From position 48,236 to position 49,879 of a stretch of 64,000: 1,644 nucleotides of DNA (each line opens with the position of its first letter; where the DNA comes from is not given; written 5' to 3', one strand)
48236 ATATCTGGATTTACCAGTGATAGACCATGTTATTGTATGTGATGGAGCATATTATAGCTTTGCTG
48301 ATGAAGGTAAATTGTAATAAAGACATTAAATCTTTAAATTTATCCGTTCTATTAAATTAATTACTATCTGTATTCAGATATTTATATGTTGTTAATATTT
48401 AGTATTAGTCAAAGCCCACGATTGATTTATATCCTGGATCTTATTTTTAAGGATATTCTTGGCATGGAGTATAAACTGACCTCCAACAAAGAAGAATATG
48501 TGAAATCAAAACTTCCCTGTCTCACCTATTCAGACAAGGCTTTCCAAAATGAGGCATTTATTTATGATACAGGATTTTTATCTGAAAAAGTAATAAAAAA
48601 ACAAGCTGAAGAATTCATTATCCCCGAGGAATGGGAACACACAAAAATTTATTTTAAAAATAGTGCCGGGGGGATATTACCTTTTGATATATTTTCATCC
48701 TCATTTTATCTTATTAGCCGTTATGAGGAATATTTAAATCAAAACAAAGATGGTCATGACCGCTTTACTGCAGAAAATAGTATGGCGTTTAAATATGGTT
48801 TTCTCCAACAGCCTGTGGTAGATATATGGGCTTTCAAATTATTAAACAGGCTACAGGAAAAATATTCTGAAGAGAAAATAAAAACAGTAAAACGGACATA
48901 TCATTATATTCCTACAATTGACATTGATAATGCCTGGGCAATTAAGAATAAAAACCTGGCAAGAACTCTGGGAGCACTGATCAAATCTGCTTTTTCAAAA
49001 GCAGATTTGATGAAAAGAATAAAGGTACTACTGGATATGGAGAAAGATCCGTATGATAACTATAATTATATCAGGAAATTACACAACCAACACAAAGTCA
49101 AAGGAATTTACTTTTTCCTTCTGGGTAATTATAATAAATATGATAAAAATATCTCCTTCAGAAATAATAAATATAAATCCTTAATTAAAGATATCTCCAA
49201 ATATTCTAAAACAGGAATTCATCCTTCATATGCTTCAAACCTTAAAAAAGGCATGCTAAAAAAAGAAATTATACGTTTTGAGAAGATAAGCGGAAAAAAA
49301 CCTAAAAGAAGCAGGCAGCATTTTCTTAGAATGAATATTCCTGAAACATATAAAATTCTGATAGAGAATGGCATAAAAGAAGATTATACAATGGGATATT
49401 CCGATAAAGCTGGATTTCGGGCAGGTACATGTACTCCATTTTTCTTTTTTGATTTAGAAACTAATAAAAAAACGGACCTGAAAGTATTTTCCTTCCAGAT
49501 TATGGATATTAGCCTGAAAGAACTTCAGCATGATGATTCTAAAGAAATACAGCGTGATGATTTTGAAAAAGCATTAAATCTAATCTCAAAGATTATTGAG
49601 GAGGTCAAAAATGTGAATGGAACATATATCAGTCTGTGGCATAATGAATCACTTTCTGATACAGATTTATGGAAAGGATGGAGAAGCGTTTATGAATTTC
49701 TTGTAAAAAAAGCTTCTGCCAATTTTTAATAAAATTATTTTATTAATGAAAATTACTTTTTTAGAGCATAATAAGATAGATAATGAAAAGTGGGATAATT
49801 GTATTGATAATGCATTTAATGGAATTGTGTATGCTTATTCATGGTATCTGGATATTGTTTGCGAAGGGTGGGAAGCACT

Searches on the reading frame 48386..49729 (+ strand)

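Call 108: search_protein_families(library=pfam, proteins=[window:48386-49729:+], max_evalue=0.00001)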
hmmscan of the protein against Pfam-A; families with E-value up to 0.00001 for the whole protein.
window:48386-49729:+ (447 aa): 1 family
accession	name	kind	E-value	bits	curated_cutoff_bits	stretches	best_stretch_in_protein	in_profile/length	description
PF23019.1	DUF7033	-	1.3e-34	118.9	27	1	98-188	1-89/90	Family of unknown function (DUF7033)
